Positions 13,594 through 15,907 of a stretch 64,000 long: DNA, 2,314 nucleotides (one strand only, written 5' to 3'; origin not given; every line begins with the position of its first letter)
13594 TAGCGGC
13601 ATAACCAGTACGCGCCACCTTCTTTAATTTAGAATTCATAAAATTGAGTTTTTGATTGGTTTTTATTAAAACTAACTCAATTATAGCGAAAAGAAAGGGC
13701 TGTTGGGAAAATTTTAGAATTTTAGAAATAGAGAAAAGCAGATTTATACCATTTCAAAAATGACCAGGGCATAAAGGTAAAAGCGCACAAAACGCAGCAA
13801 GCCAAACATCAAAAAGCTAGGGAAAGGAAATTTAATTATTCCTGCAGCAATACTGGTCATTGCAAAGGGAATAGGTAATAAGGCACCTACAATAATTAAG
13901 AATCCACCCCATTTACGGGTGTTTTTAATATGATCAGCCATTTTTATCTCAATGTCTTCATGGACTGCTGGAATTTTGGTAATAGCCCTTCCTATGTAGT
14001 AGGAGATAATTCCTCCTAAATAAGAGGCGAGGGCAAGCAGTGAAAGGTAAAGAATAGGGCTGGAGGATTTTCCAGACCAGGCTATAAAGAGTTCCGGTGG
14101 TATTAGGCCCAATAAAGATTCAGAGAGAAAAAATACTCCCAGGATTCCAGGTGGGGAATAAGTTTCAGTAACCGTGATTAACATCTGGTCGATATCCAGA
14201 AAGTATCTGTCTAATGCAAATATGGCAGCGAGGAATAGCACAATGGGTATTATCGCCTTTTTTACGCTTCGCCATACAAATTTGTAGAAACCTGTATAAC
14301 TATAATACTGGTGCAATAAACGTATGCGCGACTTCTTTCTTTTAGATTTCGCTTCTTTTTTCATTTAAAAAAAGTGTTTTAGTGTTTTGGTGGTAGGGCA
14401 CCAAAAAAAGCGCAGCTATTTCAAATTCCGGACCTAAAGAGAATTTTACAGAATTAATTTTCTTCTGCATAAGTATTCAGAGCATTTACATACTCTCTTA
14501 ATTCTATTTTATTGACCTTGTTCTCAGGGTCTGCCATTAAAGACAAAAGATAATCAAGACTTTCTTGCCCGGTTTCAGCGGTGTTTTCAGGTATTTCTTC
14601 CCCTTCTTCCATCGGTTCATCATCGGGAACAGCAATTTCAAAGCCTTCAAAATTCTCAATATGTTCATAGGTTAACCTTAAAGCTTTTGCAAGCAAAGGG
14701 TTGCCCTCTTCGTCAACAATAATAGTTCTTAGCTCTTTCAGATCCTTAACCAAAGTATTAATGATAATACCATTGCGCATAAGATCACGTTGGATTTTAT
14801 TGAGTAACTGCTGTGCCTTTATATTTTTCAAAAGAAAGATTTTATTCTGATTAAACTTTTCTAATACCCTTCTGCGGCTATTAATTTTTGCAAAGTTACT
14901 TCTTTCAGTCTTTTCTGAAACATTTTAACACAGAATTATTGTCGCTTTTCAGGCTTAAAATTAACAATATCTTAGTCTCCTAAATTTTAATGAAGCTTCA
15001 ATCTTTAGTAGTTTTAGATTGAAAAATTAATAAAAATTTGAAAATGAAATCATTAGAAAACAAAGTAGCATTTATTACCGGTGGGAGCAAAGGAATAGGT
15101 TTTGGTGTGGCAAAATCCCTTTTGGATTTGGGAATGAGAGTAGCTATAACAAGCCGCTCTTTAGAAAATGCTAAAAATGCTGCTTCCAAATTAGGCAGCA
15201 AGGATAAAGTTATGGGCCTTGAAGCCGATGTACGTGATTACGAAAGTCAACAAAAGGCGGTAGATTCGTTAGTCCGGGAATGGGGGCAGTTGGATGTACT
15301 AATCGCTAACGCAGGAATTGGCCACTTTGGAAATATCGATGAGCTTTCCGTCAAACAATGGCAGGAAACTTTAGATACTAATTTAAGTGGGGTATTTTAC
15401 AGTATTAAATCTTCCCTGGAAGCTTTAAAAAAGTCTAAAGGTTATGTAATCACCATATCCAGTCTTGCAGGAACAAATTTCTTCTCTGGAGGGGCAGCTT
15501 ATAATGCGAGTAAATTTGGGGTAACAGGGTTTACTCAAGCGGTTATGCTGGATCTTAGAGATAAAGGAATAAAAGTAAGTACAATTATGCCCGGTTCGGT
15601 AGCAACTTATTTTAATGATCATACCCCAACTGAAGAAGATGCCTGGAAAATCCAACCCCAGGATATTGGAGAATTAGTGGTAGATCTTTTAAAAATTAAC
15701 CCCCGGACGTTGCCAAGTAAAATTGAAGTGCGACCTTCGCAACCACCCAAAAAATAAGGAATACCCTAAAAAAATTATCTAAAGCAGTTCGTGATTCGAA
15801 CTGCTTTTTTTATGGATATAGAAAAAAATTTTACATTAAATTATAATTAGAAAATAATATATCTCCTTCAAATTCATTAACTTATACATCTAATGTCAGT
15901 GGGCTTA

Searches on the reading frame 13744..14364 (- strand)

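Call 53: search_protein_families(library=pfam, proteins=[window:13744-14364:-], max_evalue=0.001)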
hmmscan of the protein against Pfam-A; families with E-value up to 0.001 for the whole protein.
window:13744-14364:- (206 aa): 1 family
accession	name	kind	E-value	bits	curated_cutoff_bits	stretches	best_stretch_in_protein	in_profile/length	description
PF09335.16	VTT_dom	-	4.5e-09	37.3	33.9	1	88-201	1-120/123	VTT domain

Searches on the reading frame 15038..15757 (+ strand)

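Call 53: search_protein_families(library=pfam, proteins=[window:15038-15757:+], max_evalue=0.001)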
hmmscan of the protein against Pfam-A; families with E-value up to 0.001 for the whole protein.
window:15038-15757:+ (239 aa): 4 families
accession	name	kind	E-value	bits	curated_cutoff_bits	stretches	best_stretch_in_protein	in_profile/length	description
PF00106.31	adh_short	-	8.3e-54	182.5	26.6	1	9-197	1-191/195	short chain dehydrogenase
PF13561.12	adh_short_C2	-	9e-38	130.6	27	1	18-201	6-189/236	Enoyl-(Acyl carrier protein) reductase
PF08659.16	KR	-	6.5e-12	46.2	22.6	1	12-184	4-174/180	KR domain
PF23441.1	SDR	-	0.00017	21.5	27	1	5-192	4-198/258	SDR-like rossmann domain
